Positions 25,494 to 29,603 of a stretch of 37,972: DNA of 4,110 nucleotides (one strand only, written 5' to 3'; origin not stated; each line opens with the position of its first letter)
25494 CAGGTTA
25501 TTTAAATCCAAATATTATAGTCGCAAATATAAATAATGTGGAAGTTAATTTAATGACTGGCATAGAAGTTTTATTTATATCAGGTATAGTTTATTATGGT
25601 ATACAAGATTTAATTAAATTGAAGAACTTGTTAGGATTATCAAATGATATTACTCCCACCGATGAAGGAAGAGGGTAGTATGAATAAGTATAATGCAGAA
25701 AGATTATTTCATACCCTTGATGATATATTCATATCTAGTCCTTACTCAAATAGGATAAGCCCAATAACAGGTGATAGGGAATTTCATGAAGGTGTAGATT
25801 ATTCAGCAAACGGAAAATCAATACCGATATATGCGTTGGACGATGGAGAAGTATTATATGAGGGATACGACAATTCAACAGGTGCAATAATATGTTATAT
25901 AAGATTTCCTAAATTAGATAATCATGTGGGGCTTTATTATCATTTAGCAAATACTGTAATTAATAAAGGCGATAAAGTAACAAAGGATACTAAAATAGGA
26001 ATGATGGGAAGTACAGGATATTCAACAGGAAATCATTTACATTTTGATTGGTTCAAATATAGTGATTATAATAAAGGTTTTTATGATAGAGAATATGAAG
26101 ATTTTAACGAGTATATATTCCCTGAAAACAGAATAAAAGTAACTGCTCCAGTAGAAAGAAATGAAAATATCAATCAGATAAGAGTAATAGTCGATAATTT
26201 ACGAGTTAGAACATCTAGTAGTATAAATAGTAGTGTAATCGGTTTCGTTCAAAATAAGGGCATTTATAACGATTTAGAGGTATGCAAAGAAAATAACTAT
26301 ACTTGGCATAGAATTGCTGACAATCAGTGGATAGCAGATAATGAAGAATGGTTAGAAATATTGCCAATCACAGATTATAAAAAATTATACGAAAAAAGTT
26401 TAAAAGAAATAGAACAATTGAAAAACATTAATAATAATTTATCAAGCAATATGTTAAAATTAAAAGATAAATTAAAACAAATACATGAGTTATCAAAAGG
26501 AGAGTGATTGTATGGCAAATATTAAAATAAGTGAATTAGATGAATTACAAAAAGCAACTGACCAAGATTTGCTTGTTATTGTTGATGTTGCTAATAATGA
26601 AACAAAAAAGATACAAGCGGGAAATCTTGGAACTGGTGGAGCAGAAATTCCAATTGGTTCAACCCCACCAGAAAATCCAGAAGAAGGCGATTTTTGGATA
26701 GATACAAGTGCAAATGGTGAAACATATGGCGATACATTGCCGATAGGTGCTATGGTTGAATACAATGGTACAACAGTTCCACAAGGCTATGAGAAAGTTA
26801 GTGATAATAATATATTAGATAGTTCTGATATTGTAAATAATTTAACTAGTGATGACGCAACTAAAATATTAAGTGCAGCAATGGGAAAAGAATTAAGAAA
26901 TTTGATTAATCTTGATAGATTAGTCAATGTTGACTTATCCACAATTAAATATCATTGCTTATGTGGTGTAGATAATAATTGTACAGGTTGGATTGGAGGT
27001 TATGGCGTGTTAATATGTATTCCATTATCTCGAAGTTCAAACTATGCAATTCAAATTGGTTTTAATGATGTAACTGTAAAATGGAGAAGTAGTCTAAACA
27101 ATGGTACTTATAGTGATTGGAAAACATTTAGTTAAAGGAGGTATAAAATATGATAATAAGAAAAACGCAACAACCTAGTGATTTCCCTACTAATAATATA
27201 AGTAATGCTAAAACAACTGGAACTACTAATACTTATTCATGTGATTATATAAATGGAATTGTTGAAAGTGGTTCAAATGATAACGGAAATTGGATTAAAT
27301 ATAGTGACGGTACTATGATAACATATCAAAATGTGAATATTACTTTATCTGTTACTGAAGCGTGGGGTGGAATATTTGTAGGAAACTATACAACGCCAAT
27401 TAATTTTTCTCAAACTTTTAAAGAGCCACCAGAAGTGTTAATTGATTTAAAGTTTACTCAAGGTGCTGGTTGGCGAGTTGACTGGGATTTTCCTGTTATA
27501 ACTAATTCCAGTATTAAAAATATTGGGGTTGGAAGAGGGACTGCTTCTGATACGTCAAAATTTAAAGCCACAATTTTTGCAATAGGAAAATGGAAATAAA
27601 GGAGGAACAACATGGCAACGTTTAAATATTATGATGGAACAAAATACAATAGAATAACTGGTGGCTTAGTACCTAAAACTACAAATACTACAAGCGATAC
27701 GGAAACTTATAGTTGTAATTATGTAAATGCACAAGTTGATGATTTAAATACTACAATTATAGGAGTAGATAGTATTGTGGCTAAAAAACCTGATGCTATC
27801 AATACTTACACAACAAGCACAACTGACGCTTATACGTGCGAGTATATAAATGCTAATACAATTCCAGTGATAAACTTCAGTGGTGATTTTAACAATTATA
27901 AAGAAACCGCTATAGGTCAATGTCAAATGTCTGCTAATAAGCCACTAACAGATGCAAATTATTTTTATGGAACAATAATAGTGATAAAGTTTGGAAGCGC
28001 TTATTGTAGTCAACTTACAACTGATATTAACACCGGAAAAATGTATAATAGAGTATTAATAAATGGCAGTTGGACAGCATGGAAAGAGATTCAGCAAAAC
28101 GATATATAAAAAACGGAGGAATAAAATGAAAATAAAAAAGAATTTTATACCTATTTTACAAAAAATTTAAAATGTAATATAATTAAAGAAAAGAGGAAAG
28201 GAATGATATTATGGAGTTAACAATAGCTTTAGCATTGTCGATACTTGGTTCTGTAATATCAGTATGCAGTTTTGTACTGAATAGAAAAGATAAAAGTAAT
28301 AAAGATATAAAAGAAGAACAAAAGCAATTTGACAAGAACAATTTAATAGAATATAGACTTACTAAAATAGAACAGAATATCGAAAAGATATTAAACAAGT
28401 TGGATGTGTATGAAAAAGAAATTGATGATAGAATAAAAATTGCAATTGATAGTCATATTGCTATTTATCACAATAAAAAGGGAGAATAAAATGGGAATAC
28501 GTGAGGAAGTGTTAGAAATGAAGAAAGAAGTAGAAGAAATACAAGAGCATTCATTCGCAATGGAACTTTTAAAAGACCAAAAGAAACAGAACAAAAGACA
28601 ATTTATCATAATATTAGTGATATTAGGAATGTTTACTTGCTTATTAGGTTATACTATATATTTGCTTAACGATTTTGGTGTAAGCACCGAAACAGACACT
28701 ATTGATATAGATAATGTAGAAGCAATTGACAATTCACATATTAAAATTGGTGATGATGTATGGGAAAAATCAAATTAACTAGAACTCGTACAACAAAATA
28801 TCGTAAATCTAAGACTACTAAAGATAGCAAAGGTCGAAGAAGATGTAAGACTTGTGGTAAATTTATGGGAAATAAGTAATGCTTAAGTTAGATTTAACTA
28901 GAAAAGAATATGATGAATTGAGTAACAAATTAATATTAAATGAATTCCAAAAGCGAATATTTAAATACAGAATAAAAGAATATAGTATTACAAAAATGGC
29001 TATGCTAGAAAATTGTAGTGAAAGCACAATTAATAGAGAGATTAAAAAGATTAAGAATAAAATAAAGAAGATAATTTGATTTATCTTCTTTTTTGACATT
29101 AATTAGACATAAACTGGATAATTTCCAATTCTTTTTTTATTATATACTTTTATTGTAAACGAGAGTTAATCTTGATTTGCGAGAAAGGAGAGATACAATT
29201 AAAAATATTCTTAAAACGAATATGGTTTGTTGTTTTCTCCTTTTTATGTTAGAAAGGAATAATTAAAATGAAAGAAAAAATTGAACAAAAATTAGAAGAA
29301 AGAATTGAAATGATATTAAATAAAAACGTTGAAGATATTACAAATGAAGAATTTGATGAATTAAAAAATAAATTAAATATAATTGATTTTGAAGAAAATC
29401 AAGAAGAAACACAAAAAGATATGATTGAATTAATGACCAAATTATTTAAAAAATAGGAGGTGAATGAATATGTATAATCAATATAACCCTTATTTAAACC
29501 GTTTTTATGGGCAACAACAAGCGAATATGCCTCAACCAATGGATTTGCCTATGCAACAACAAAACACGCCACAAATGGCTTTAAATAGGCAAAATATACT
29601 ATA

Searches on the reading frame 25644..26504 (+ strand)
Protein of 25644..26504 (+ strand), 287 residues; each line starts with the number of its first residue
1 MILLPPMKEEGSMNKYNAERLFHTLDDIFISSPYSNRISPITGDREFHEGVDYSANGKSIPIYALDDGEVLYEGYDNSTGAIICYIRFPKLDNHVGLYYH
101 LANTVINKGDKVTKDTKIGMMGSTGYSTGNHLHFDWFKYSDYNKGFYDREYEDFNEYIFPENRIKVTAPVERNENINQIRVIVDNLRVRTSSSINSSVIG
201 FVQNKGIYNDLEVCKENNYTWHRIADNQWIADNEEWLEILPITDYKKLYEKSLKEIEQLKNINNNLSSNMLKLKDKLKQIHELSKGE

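Call 16: search_protein_families(library=phrogs, proteins=[window:25644-26504:+], max_evalue=0.00001)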
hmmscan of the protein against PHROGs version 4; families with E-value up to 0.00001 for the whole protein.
window:25644-26504:+ (287 aa): 17 families
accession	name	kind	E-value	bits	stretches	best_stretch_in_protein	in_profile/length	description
phrog_6700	-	lysis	4.2e-19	68.1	1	8-140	2591-2715/2898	endolysin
phrog_3578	-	lysis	7.6e-18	66.1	1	13-136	199-336/405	endolysin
phrog_1067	-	head and packaging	2.2e-16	60.5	1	35-207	749-913/991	minor head protein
phrog_14988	-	other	1.1e-14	55.9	1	30-135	16-125/272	peptidase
phrog_7767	-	other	2.3e-14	54.5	1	30-149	6-110/194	metallo-endopeptidase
phrog_9205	-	unknown function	5.3e-13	48.5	1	27-138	528-642/1144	-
phrog_880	-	lysis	8.3e-12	46.2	1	30-166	17-148/435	endolysin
phrog_10030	-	tail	1.2e-10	40.4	1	46-137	1912-2006/2105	tail length tape measure protein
phrog_3084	-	lysis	1.4e-10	41.8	1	27-139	9-119/468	endolysin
phrog_28672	-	other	1.7e-10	41.1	1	47-142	287-379/397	metallo-endopeptidase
phrog_16615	-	other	5.2e-09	36.4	1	43-135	414-503/529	peptidase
phrog_37190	-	other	1.8e-08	35.1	1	29-135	122-224/244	peptidase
phrog_4070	-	tail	4.7e-08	32.6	1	42-138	619-711/989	tail length tape measure protein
phrog_11037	-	unknown function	1.1e-07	32.4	1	43-155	190-302/365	-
phrog_28089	-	lysis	5.1e-07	28.9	1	43-148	585-691/1141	endolysin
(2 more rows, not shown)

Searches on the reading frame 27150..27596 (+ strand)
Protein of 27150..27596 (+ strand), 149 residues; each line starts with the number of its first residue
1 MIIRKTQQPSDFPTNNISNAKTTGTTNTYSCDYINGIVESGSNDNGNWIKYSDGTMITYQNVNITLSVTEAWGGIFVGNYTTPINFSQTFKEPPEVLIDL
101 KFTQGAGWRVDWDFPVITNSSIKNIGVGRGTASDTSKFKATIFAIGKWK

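Call 17: search_protein_families(library=phrogs, proteins=[window:27150-27596:+], max_evalue=0.00001)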
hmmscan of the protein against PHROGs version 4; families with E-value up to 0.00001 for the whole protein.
window:27150-27596:+ (149 aa): 1 family
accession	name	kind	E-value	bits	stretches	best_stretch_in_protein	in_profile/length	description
phrog_2712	-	tail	9.1e-13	48.5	1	24-149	577-699/700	tail fiber protein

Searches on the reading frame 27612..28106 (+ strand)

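Call 4: search_protein_families(library=pfam, proteins=[window:27612-28106:+], max_evalue=1)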
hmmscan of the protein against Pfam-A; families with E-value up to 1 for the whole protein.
window:27612-28106:+ (165 aa): 1 family
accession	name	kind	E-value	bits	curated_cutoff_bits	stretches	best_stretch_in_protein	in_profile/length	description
PF13895.12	Ig_2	-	0.28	11.9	27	1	22-83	8-68/79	Immunoglobulin domain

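Call 5: search_protein_families(library=phrogs, proteins=[window:27612-28106:+], max_evalue=0.01)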
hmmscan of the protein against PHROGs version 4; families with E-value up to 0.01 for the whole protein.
window:27612-28106:+ (165 aa): 2 families
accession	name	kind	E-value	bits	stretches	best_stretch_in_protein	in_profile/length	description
phrog_18794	-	unknown function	4.1e-06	27.2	1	88-161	258-330/427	-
phrog_3971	-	unknown function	2.6e-05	24.4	1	92-164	102-181/331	-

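Call 6: search_protein_families(library=ncbifam, proteins=[window:27612-28106:+], max_evalue=1)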
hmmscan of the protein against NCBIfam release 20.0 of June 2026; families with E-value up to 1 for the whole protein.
window:27612-28106:+ (165 aa): 0 families

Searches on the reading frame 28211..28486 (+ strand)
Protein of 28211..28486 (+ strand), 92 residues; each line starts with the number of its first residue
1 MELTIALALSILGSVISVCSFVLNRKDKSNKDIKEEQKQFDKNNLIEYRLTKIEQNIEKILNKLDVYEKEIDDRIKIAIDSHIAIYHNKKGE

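Call 5: search_protein_families(library=phrogs, proteins=[window:28211-28486:+], max_evalue=0.01)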
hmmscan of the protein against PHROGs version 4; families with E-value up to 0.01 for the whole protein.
window:28211-28486:+ (92 aa): 7 families
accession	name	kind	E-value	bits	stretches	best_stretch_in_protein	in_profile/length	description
phrog_1863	-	unknown function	6.4e-07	30.2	1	2-70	5-66/97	-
phrog_20262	-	unknown function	8.8e-05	23.7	1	29-81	17-69/146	-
phrog_1009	-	unknown function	0.00031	21.8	1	5-83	11-90/103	-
phrog_1717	-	unknown function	0.00061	20.7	1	10-79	12-82/176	-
phrog_11572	-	unknown function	0.00096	20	1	1-43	1-43/57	-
phrog_736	-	unknown function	0.0057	17.8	1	5-66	16-68/112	-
phrog_34161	-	unknown function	0.0096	17.1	0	7-48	7-52/59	-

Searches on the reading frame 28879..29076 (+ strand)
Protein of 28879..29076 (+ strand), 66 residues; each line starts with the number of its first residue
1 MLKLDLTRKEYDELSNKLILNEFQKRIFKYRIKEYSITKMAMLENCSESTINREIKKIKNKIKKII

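Call 64: search_protein_families(library=padloc, proteins=[window:28879-29076:+], max_evalue=0.1)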
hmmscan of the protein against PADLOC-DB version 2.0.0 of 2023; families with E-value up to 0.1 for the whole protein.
window:28879-29076:+ (66 aa): 0 families

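Call 101: search_solved_structures(query=A7, max_evalue=1)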
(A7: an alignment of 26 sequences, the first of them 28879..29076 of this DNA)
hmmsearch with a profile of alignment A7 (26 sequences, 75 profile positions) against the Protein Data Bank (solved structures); distinct sequences matched with E-value up to 1: 146 (the best 60 are shown).
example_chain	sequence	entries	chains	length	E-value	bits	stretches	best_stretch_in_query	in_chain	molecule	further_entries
8vd6_A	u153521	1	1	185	2e-14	56.5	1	36-63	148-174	CAP REPEAT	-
1fse_A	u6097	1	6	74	1.7e-08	37.5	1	26-70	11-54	GERE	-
3kln_A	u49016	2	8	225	4.8e-07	32.9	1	24-70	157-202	Transcriptional regulator, LuxR family | Transcriptional regulator VpsT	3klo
6jqs_A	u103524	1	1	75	1.1e-06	31.6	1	24-70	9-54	DNA-binding response regulator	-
9n9q_C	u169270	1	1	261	3.8e-06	30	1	27-70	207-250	RpoE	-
7x1k_A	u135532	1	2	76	5e-06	29.6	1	26-71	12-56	Chemotaxis protein CheY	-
8x6g_H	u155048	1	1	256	1.3e-05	28.3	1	10-72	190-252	RNA polymerase sigma factor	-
8jzt_A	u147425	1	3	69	1.4e-05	28.1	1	27-65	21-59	RNA polymerase sigma factor SigF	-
7bhy_A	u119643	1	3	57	3.2e-05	27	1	35-69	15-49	Deoxyribonucleoside regulator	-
1rp3_A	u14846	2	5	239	3.4e-05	26.9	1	26-70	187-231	RNA polymerase sigma factor SIGMA-28 (FliA) | RNA polymerase sigma factor FliA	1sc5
4y13_A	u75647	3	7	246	5.6e-05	26.2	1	24-70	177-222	Transcriptional regulator of ftsQAZ gene cluster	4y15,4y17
4lfu_A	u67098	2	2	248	5.7e-05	26.2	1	24-70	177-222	Regulatory protein SdiA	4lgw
6jhe_A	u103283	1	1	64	9e-05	25.6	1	27-67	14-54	ECF RNA polymerase sigma factor SigW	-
3qp6_A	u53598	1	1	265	9.1e-05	25.5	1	24-70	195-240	CviR transcriptional regulator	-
7r3g_B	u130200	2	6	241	9.5e-05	25.5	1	26-69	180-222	Regulatory protein RhlR | PROSS optimized variant of RhlR with 75 mutations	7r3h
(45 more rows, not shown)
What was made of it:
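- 28879..29079 (+): R: a 66-aa stand-alone GerE/LuxR/sigma-70-region-4-type HTH protein, the putative cassette regulator. A profile of 26 members hits GerE (1fse, E 1.7e-8), LuxR-type regulators and region 4 of SigF, FliA, SigW and RpoE (call 101).
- Closest known: BclA / C1q-type stalk-and-head fibres and Cys-rich exosporium proteins. Same: The design of a stalk plus a globular trimeric head plus Cys clusters is shared, and the regulator resembles GerE (call 101).
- The R profile's best named hit is GerE, a regulator of spore-coat genes (call 101).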

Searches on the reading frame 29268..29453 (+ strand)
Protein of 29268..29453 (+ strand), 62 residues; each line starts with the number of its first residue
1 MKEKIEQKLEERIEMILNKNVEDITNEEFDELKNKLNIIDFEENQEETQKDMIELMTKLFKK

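Call 64: search_protein_families(library=padloc, proteins=[window:29268-29453:+], max_evalue=0.1)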
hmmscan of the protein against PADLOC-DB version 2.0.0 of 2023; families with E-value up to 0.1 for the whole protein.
window:29268-29453:+ (62 aa): 2 families
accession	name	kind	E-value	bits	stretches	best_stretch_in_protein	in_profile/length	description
PDLC04374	PDC-M05B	-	0.014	13.6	1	14-58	83-126/146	-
PDLC00304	PtuA1|PtuA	-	0.056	10.6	1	3-57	381-436/444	AAA ATPase domain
